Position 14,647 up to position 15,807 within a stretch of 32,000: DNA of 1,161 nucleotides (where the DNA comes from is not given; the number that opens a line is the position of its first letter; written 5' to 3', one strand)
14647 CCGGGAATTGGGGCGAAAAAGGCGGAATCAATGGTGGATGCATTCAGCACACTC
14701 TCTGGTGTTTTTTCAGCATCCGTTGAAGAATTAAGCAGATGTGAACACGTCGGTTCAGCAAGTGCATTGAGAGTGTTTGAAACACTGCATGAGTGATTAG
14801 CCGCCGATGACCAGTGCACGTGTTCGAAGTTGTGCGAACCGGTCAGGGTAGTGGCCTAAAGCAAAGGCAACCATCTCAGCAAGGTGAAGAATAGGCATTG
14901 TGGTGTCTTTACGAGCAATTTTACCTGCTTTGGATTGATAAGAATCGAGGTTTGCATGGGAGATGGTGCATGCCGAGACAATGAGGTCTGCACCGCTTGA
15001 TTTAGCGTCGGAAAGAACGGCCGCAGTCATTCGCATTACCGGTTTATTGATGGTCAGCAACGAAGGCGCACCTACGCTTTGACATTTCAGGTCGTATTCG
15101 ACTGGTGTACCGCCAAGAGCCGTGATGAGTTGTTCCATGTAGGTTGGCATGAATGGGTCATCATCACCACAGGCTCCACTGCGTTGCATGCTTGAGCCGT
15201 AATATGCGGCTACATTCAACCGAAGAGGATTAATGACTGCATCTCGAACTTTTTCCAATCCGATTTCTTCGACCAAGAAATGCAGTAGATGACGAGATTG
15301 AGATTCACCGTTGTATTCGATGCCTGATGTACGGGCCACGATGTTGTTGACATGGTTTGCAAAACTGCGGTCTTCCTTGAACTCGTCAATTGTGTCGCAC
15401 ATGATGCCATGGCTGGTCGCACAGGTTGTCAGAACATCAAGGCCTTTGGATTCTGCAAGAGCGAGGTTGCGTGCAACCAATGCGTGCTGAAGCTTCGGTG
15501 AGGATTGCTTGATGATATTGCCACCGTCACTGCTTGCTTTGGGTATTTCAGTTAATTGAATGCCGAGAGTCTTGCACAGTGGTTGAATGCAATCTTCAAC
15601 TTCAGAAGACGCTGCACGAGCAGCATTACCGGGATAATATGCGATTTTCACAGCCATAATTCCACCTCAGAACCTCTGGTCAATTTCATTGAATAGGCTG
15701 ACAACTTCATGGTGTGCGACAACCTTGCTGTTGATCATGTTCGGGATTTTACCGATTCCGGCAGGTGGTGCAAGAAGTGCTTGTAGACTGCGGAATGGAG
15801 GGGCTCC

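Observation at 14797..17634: Two-gene module: SdhB-like and HdrB/SdhE-like partners that both lost their Fe-S ligands, capped by intact ferredoxin and flavodoxin domains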

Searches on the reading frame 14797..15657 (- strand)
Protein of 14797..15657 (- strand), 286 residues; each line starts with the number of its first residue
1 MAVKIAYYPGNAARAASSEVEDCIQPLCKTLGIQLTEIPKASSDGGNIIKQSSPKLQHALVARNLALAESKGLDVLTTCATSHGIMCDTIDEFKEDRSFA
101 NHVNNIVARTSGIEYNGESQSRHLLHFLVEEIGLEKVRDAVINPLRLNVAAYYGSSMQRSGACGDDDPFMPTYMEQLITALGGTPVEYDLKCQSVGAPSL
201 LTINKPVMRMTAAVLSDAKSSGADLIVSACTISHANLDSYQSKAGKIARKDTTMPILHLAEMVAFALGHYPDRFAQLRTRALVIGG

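Call 3: search_protein_families(library=pfam, proteins=[window:14797-15657:-], max_evalue=1)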
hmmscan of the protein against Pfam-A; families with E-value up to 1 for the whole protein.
window:14797-15657:- (286 aa): 3 families
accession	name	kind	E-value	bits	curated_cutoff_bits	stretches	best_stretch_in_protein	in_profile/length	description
PF02754.22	CCG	-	0.00035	21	20.6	1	6-81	2-79/85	Cysteine-rich domain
PF22196.1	HdrB-like_C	-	0.0021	18.5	33.4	1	201-270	5-76/87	HdrB-like C-terminal domain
PF01177.27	Asp_Glu_race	-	0.029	14.6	31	1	211-275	53-112/211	Asp/Glu/Hydantoin racemase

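Call 4: search_protein_families(library=ncbifam, proteins=[window:14797-15657:-], max_evalue=1)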
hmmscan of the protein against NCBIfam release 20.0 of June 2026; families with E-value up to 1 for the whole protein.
window:14797-15657:- (286 aa): 3 families
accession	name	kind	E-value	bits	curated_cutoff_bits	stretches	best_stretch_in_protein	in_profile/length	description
TIGR03288.1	CoB_CoM_SS_B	equivalog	1.3e-39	136.3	345.15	1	5-275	2-275/290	CoB--CoM heterodisulfide reductase subunit B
NF042965.1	MFR_anch_SdhE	equivalog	1.1e-37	130.2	500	1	5-269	3-264/282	8-methylmenaquinol:fumarate reductase membrane anchor subunit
NF041780.1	hetero_SS_HdrB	equivalog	1.5e-11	44.1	450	1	59-282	62-296/304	ferredoxin:CoB-CoM heterodisulfide reductase subunit HdrB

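Call 12: find_homologous_proteins(query=window:14797-15657:-)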
Query window:14797-15657:- (286 aa): 460 proteins with E <= 0.001 among 2291 candidates; the best 120 are listed.
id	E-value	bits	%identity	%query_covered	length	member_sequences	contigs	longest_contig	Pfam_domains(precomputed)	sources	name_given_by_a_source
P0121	1.3e-174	597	92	100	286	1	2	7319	-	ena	-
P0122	3.9e-174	595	91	100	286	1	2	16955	-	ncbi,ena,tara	tara:strand:- start:5247 stop:6107 length:861 start_codon:yes stop_codon:yes gene_type:complete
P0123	5.3e-174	595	91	100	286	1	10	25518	-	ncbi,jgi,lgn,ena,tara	tara:strand:- start:10188 stop:11048 length:861 start_codon:yes stop_codon:yes gene_type:complete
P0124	9.3e-174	594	92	100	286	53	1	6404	-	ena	-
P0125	1.8e-173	593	91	100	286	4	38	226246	-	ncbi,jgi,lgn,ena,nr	ncbi:MAG: hypothetical protein DWC08_03190 [Candidatus Poseidoniales archaeon]|nr:MAG: hypothetical 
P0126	8.1e-173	591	92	100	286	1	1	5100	-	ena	-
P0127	1.2e-169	581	90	100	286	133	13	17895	-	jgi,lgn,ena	-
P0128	3.3e-169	579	89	100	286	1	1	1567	-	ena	-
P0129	8.7e-169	578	89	100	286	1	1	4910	-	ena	-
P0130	8.8e-169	578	89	100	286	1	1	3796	-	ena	-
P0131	1.2e-168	577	89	100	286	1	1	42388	-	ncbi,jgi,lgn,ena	-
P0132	3.4e-168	576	88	100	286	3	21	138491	-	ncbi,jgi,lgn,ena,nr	ncbi:MAG: heterodisulfide reductase-related iron-sulfur binding cluster [Candidatus Poseidoniaceae a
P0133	1.1e-167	574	88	100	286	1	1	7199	-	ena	-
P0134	1.2e-167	574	89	100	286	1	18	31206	-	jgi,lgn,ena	jgi:heterodisulfide reductase subunit B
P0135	2.8e-166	570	88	100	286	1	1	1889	-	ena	-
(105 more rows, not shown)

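Call 21: search_solved_structures(query=window:14797-15657:-, max_evalue=1, show_alignments=2)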
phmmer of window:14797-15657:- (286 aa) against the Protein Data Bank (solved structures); distinct sequences matched with E-value up to 1: 5.
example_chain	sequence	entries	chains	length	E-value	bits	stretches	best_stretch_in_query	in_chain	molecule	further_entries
8rvv_B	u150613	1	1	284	1.1e-32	116.9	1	4-269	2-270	H(2):CoB-CoM heterodisulfide,ferredoxin reductase subunit B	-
8rvu_b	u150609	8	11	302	1.3e-32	116.6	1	4-269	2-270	H(2):CoB-CoM heterodisulfide,ferredoxin reductase subunit B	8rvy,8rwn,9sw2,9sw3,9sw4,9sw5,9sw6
9sfi_C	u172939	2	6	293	4.6e-28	101.7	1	6-274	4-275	H(2)/formate:CoB-CoM heterodisulfide,ferredoxin reductase subunit B2 | Heterodisulfide reductase subunit B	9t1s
5odc_B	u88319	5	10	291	6.8e-25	91.3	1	7-274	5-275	Heterodisulfide reductase, subunit B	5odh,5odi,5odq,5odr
7bkb_B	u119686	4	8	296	1.7e-16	63.8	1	55-275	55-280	CoB--CoM heterodisulfide reductase subunit B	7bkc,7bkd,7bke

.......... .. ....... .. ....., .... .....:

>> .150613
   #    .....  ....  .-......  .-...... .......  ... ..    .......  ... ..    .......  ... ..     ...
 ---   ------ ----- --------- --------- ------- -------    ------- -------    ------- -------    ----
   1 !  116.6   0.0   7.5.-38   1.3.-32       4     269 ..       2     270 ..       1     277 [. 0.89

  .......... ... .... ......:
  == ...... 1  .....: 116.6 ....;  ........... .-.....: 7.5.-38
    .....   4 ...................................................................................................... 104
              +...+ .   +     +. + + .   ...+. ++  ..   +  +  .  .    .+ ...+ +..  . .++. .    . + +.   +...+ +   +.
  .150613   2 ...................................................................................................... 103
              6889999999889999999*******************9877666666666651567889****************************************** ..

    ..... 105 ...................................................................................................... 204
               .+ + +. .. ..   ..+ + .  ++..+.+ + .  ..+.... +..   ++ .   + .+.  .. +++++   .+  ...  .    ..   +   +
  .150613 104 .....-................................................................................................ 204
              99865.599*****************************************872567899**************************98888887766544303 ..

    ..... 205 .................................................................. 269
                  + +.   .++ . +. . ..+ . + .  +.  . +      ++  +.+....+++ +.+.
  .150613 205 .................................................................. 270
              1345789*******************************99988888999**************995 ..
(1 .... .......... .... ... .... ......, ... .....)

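Call 57: predict_structure(alignment_id=A3)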
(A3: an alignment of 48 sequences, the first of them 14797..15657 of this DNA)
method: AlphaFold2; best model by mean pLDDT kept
length: 286 residues; sequences in the alignment: 48
mean_pLDDT: 87.4   pTM: 0.88
mean pLDDT of the five models: 87.4, 87.0, 86.2, 85.3, 85.3
residues with pLDDT >= 90: 173; 70-90: 84; 50-70: 24; < 50: 5
segments of 3 or more residues with pLDDT < 50: 13-16
pLDDT, mean of each block of 10 residues (from residue 1): 78 56 89 85 72 88 93 90 89 94 94 92 93 97 97 84 81 96 96 72 76 94 94 84 91 91 95 92 75
secondary structure, 60 per line:
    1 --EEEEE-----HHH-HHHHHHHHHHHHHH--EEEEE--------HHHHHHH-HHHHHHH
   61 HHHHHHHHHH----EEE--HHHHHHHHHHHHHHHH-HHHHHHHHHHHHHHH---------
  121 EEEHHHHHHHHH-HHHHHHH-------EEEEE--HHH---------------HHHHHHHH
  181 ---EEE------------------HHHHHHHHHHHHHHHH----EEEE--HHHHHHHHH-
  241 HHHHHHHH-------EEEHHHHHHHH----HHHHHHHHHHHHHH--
elements in order: E3-7 H17-30 E33-37 H46-52 H54-70 E75-77 H80-95 H97-111 E121-123 H124-132 H134-140 E148-152 H173-180 E184-186 H205-220 E225-228 H231-239 H241-248 E256-258 H259-266 H271-284

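Call 61: fold_search(model_id=the predicted structure, library=pdb)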
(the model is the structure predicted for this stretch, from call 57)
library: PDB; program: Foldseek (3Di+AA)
matches with E <= 10: 618; with E <= 0.001: 15
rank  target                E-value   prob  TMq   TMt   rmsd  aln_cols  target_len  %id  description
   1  8rvy_B                5.0e-20  1.00  0.84  0.83   3.7       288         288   28  CryoEM structure of the Elp-Hdr complex of Methanothermobacter marburgensis state 1 (composite structure) (released 2025-05-14)
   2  8rwn_B                1.5e-19  1.00  0.86  0.87   3.2       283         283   29  CryoEM structure of the Hdr(ABC)2 subunits of the Elp-Hdr complex of Methanothermobacter marburgensis (released 2025-05-14)
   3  8rvu_B                1.7e-19  1.00  0.87  0.87   2.6       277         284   28  CryoEM structure of the Elp-Hdr complex of Methanothermobacter marburgensis state 2 (composite structure) (released 2025-05-14)
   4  7bkb_B                6.6e-19  1.00  0.86  0.83   2.7       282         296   24  Formate dehydrogenase - heterodisulfide reductase - formylmethanofuran dehydrogenase complex from Methanospirillum hun (released 2021-09-29)
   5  5odc_B                2.1e-18  1.00  0.86  0.85   2.7       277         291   25  Heterodisulfide reductase / [NiFe]-hydrogenase complex from Methanothermococcus thermolithotrophicus at 2.3 A resoluti (released 2017-08-30)
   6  8rvy_b                2.7e-18  1.00  0.85  0.85   2.8       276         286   30  CryoEM structure of the Elp-Hdr complex of Methanothermobacter marburgensis state 1 (composite structure) (released 2025-05-14)
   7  3kwl                  3.6e-11  1.00  0.75  0.45   3.6       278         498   16  Crystal structure of a hypothetical protein from Helicobacter pylori (released 2010-12-01)
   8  9a6l_A                1.2e-07  1.00  0.67  0.78   4.3       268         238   14  Integrative model of LUTA-LUTB by crosslinking MS and deep learning (released 2024-09-18)
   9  9ojn                  1.4e-05  1.00  0.59  0.25   9.5       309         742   13  Structure of Mycobacterium smegmatis EtfD (released 2025-05-21)
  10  3s81_A                1.0e-04  1.00  0.38  0.44   9.3       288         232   14  Crystal Structure of Putative Aspartate Racemase from Salmonella Typhimurium (released 2011-06-15)
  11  3s81_D                2.5e-04  1.00  0.36  0.42   9.4       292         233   15  Crystal Structure of Putative Aspartate Racemase from Salmonella Typhimurium (released 2011-06-15)
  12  3s81_C                2.8e-04  1.00  0.38  0.43  10.0       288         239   14  Crystal Structure of Putative Aspartate Racemase from Salmonella Typhimurium (released 2011-06-15)
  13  3s81_B                4.2e-04  1.00  0.36  0.40   9.4       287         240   14  Crystal Structure of Putative Aspartate Racemase from Salmonella Typhimurium (released 2011-06-15)
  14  5evc_A                7.5e-04  0.99  0.33  0.38   9.9       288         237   14  Crystal structure of putative aspartate racemase from Salmonella Typhimurium complexed with sulfate and potassium (released 2015-12-02)
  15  3s7z_B                9.9e-04  1.00  0.37  0.42   9.4       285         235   14  Crystal Structure of Putative Aspartate Racemase from Salmonella Typhimurium Complexed with Succinate (released 2011-10-05)
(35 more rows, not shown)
